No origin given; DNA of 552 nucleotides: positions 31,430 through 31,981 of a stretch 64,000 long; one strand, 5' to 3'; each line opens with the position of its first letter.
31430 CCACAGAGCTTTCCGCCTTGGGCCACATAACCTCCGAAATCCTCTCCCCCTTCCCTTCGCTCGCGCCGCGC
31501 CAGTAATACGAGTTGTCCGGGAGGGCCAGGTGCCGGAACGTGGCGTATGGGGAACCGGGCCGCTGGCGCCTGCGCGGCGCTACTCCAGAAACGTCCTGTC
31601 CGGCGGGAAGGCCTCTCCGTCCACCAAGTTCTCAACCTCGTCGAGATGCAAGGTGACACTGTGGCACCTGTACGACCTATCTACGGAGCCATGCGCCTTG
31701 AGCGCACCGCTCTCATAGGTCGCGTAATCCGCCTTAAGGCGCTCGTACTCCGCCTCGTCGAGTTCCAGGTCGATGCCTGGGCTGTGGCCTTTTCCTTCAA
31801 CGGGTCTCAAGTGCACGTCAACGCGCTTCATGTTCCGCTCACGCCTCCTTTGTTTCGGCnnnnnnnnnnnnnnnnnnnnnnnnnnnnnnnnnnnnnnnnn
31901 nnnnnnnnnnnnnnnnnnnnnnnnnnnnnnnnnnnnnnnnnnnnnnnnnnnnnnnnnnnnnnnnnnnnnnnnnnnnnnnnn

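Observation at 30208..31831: Three-gene cluster of unknowns (83 aa / 220 aa PH-like / 130 aa winged-helix-like) directly downstream of the secreted C10 protease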

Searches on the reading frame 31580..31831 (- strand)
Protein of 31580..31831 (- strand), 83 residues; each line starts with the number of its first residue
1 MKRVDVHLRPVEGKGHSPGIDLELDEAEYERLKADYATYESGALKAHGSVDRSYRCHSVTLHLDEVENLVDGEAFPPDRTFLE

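Call 3: search_protein_families(library=pfam, proteins=[window:31580-31831:-], max_evalue=1)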
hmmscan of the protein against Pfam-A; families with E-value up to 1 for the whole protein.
window:31580-31831:- (83 aa): 0 families

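Call 4: search_protein_families(library=ncbifam, proteins=[window:31580-31831:-], max_evalue=1)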
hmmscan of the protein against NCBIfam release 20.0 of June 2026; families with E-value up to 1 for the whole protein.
window:31580-31831:- (83 aa): 0 families

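Call 8: find_homologous_proteins(query=window:31580-31831:-, max_evalue=0.01)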
Query window:31580-31831:- (83 aa): 6 proteins with E <= 0.01 among 7 candidates.
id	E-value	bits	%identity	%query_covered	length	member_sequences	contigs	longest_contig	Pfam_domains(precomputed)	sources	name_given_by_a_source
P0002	4.5e-49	182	100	100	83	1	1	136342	-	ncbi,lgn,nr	ncbi:MAG: hypothetical protein Q8Q12_20610 [bacterium]|nr:hypothetical protein [bacterium]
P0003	2.3e-39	151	83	100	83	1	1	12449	-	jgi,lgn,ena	-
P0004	2.6e-38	147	83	100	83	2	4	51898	-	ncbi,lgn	-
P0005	1.1e-36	142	81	100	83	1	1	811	-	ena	-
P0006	2.4e-29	119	72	100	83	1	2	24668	-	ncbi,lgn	-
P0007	7.9e-26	108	62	99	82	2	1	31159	-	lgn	-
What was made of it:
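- orf83 homologs at 62-83% identity exist in 5 clusters (call 8).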

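Call 9: find_encoding_contigs(protein=P0003, flank=8000, max_places=3)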
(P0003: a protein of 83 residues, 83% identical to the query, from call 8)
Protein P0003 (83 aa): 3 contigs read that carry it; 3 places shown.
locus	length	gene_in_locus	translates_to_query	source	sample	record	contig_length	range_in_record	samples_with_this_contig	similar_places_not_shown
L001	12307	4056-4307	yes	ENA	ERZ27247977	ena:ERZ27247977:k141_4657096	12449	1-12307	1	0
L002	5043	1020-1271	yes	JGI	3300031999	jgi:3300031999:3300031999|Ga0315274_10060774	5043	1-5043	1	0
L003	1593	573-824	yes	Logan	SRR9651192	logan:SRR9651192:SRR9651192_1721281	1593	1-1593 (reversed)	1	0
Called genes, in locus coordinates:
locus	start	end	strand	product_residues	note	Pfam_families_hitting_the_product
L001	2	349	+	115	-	?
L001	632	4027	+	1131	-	PF22076:Cep192_D6 (faint), PF01640:Peptidase_C10, PF19190:BACON_2 (faint), PF22544:HYDIN_VesB_CFA65-like_Ig (faint)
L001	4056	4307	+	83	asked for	-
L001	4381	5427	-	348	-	PF00294:PfkB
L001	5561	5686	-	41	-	-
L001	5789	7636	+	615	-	PF16656:Pur_ac_phosph_N, PF00149:Metallophos, PF13646:HEAT_2 (weak)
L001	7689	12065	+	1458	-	PF02837:Glyco_hydro_2_N, PF22666:Glyco_hydro_2_N2 (weak), PF00703:Glyco_hydro_2, PF02836:Glyco_hydro_2_C, PF16841:CBM60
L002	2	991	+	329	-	?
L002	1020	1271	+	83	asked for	-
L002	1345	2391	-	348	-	PF00294:PfkB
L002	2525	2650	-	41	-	-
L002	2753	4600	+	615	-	PF16656:Pur_ac_phosph_N, PF00149:Metallophos, PF13646:HEAT_2 (weak)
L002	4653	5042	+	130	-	?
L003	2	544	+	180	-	?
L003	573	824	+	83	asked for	-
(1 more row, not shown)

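Call 10: find_encoding_contigs(protein=P0004, flank=8000, max_places=4)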
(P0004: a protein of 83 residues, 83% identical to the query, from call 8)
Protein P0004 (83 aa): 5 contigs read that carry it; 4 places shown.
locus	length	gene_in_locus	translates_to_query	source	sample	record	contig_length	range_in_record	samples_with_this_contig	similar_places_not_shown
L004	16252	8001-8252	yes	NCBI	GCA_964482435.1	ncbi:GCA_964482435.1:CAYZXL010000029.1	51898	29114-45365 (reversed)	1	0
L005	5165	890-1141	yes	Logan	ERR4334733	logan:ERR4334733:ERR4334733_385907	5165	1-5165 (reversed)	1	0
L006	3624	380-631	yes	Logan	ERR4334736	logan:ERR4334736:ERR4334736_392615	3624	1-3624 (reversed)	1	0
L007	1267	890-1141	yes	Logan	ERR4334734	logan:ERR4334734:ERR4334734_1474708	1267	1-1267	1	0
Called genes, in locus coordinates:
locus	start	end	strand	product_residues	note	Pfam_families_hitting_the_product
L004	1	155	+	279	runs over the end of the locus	PF17848:Zn_ribbon_ACC (weak), PF01039:Carboxyl_trans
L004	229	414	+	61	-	-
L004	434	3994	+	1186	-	PF01640:Peptidase_C10, PF19190:BACON_2 (weak), PF22076:Cep192_D6 (faint), PF22544:HYDIN_VesB_CFA65-like_Ig (faint), PF16967:TcfC (faint)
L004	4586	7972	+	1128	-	PF01640:Peptidase_C10, PF19190:BACON_2 (weak)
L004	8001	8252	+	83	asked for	-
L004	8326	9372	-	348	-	PF00294:PfkB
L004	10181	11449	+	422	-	PF02746:MR_MLE_N, PF13378:MR_MLE_C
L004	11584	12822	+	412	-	PF01408:GFO_IDH_MocA, PF22725:GFO_IDH_MocA_C3 (faint), PF02894:GFO_IDH_MocA_C (weak)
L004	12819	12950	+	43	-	-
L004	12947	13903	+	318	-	PF14100:DUF6807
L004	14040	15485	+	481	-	-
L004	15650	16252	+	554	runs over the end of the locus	PF00331:Glyco_hydro_10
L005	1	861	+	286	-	?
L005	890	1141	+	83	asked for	-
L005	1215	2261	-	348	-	PF00294:PfkB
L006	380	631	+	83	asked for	-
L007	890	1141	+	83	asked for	-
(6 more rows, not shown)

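Call 11: find_encoding_contigs(protein=P0006, flank=8000, max_places=3)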
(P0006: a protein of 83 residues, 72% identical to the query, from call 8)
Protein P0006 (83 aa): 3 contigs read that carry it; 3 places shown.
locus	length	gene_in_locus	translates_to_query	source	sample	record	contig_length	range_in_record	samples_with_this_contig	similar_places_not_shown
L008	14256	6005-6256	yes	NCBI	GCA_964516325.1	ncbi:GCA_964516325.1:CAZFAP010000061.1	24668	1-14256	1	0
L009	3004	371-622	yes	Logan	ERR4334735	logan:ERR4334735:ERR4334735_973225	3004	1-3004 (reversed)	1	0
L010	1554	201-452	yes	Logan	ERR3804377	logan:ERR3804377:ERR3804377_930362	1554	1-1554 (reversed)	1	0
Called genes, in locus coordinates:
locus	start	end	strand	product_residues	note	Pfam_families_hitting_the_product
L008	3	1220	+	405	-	?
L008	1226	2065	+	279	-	PF01039:Carboxyl_trans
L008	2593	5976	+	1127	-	PF01640:Peptidase_C10, PF19190:BACON_2 (weak)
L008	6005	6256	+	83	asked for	-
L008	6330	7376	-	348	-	PF00294:PfkB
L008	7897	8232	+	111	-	PF13240:Zn_Ribbon_1 (faint), PF13248:Zn_ribbon_3 (weak), PF12773:DZR, PF13248:Zn_ribbon_3 (weak)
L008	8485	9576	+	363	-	PF01656:CbiA, PF13500:AAA_26, PF07085:DRTGG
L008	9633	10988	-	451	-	PF00871:Acetate_kinase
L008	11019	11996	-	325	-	PF01515:PTA_PTB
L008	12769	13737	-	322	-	PF00483:NTP_transferase (weak), PF12804:NTP_transf_3 (weak)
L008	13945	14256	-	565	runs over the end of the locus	PF19543:GH123_N (faint), PF22680:Glyco_hydro_123_N_2, PF13320:GH123_cat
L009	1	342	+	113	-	?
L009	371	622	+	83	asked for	-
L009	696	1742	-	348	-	PF00294:PfkB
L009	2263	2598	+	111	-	PF13240:Zn_Ribbon_1 (faint), PF13248:Zn_ribbon_3 (weak), PF12773:DZR, PF13248:Zn_ribbon_3 (weak)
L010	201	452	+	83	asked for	-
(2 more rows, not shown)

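Call 12: find_encoding_contigs(protein=P0007, flank=8000, max_places=3)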
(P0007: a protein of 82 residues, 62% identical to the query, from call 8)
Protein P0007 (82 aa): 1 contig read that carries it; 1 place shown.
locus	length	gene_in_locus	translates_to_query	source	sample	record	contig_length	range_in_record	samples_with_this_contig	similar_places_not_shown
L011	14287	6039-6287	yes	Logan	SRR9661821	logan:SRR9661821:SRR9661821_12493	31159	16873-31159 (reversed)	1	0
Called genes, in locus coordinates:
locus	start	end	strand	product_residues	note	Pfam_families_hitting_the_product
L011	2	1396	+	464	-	?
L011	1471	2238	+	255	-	PF01039:Carboxyl_trans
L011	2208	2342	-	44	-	-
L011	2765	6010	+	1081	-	PF01640:Peptidase_C10, PF19190:BACON_2 (faint), PF22076:Cep192_D6 (faint), PF22544:HYDIN_VesB_CFA65-like_Ig (faint)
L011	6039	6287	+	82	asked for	-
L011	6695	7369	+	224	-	-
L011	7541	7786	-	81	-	-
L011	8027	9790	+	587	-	PF16656:Pur_ac_phosph_N (weak), PF00149:Metallophos, PF12850:Metallophos_2 (weak), PF13646:HEAT_2, PF13513:HEAT_EZ (faint), PF13646:HEAT_2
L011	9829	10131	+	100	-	-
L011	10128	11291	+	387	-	PF04295:GD_AH_second, PF20629:GD_AH_C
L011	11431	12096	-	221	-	PF01553:Acyltransferase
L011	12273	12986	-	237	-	PF02224:Cytidylate_kin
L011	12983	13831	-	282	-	PF01148:CTP_transf_1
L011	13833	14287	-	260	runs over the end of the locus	PF01255:Prenyltransf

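Call 18: find_related_loci(query=A1, collection=genome_contigs, flank=8000)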
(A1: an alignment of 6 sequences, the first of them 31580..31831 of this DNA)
Query A1 (83 aa) in genome_contigs; peptide patterns used: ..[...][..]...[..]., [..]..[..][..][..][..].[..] (x = any residue, [..] = any of these).
580 stretches matched a pattern; 2 encode a relative of the query (tblastn E <= 1e-3); 2 distinct loci.
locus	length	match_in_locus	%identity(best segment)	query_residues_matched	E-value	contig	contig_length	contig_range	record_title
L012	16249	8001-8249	83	1-83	4e-44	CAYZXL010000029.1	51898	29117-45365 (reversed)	MAG TPA_asm: uncultured Verrucomicrobiota bacterium isolate binchicken_co283_275 genome assembly, contig: NODE_412_lengt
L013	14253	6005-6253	72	1-83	2e-35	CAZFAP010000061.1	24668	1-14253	MAG TPA_asm: uncultured Verrucomicrobiota bacterium isolate binchicken_co103_408 genome assembly, contig: NODE_1861_leng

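Call 19: find_related_loci(query=A1, collection=metagenome_contigs, flank=6000)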
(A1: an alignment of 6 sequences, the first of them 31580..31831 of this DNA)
Query A1 (83 aa) in metagenome_contigs; peptide patterns used: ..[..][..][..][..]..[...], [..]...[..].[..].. (x = any residue, [..] = any of these).
86 stretches matched a pattern; 2 encode a relative of the query (tblastn E <= 1e-3); 2 distinct loci.
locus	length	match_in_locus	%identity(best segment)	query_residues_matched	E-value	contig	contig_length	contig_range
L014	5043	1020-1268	83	1-83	1e-45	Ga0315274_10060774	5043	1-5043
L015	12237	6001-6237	62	1-79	3e-31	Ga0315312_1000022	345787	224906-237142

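Call 21: search_solved_structures(query=A1, max_evalue=10)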
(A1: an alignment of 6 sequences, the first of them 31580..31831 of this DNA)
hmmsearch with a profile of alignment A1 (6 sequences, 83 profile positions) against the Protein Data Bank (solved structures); distinct sequences matched with E-value up to 10: 20.
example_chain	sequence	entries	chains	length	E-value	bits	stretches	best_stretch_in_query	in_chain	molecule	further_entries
9buv_A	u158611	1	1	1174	0.43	14.1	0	18-65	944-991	Pesticidal crystal protein Cry1Fa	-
6ta3_K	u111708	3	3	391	0.61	13.6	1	27-73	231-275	Kinesin-like protein KIF11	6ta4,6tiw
3zcw_A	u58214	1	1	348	1.3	12.5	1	27-73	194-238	KINESIN-LIKE PROTEIN KIF11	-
5zo7_A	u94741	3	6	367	1.4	12.4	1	27-73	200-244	Kinesin-like protein KIF11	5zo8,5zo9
1x88_A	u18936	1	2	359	1.4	12.4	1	27-73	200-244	Kinesin-like protein KIF11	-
4b7b_A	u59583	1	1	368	1.4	12.4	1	27-73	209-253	KINESIN-LIKE PROTEIN KIF11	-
1q0b_A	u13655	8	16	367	1.5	12.4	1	27-73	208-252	Kinesin-like protein KIF11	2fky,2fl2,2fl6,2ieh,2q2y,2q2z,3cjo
4a1z_A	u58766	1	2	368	1.5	12.4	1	27-73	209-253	KINESIN-LIKE PROTEIN KIF11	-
4a28_A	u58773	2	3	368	1.5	12.4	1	27-73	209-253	KINESIN-LIKE PROTEIN KIF11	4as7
1ii6_A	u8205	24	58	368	1.5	12.4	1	27-73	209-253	KINESIN-RELATED MOTOR PROTEIN Eg5 | Kinesin-like protein KIF11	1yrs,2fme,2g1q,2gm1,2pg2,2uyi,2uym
6tle_A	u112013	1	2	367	1.5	12.4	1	27-73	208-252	Kinesin-like protein KIF11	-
3hqd_A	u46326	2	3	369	1.5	12.3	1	27-73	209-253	Kinesin-like protein KIF11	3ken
6trl_A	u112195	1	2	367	1.5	12.3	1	27-73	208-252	Kinesin-like protein KIF11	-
8yhh_A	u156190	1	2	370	1.5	12.3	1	27-73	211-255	Kinesin-like protein KIF11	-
4ap0_A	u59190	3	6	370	1.5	12.3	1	27-73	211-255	KINESIN-LIKE PROTEIN KIF11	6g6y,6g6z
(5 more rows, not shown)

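Call 28: predict_structure(alignment_id=A1)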
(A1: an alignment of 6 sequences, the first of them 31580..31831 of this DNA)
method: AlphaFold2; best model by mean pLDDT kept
length: 83 residues; sequences in the alignment: 6
mean_pLDDT: 50.4   pTM: 0.40
mean pLDDT of the five models: 50.4, 46.4, 46.1, 45.0, 43.0
residues with pLDDT >= 90: 0; 70-90: 6; 50-70: 33; < 50: 44
segments of 3 or more residues with pLDDT < 50: 12-16, 47-83
pLDDT, mean of each block of 10 residues (from residue 1): 55 50 69 66 52 42 41 35 29
secondary structure, 60 per line:
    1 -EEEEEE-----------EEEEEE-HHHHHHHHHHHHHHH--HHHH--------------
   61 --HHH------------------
elements in order: E2-7 E19-24 H26-40 H43-46
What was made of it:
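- Closest known: Staphostatins A/B. Different: Staphostatins and Bfi proteins are 105-138 aa, lipocalin-like all-beta barrels, and the Bfi proteins carry export or lipoprotein signals. orf83 is 83 aa, has a predicted helix at residues 26-40 (low-confidence model, call 28) and has no signal peptide.
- The AF2 model is unusable at pLDDT 50 (call 28).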

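Call 31: search_protein_families(library=padloc, proteins=[window:31580-31831:-], max_evalue=1)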
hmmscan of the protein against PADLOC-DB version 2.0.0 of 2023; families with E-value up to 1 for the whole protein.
window:31580-31831:- (83 aa): 0 families

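Call 32: search_protein_families(library=phrogs, proteins=[window:31580-31831:-], max_evalue=1)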
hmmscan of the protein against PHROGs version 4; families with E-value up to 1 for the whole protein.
window:31580-31831:- (83 aa): 0 families

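Call 80: fold_search(model_id=the predicted structure, library=pdb)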
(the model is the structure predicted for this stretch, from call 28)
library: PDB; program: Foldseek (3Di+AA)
matches with E <= 10: 4; with E <= 0.001: 0
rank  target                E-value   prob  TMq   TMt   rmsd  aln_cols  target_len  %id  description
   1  5xyi_V                6.0e+00  0.02  0.24  0.23  10.6        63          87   11  Small subunit of Trichomonas vaginalis ribosome (released 2017-08-30)
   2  5f3y_A                6.5e+00  0.04  0.21  0.04   7.5        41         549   15  Crystal Structure of Myo7b N-MyTH4-FERM-SH3 in complex with Anks4b CEN (released 2016-03-16)
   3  7pzy_W                6.5e+00  0.02  0.20  0.20   8.0        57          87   14  Structure of the vacant Candida albicans 80S ribosome (released 2022-05-18)
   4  5xxu_V                9.1e+00  0.03  0.24  0.25   6.7        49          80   12  Small subunit of Toxoplasma gondii ribosome (released 2017-08-30)
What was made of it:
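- On Staphostatin / Bfi (I57, I58) - orf83: The AF2 model has pLDDT 50 and the fold search was empty (calls 28, 80), so the fold is unknown.
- Tried and rejected: Its fold search gave 4 hits with E>6, which were discarded (calls 28, 80).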

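Call 84: search_protein_families(library=pfam, proteins=[L011:6695-7369:+, L011:9829-10131:+, L004:229-414:+], max_evalue=0.1)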
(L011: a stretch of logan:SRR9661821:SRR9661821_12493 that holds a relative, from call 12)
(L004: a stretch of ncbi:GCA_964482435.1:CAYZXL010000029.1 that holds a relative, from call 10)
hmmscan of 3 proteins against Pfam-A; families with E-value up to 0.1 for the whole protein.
L011:6695-7369:+ (224 aa): 0 families

L011:9829-10131:+ (100 aa): 0 families

L004:229-414:+ (61 aa): 0 families
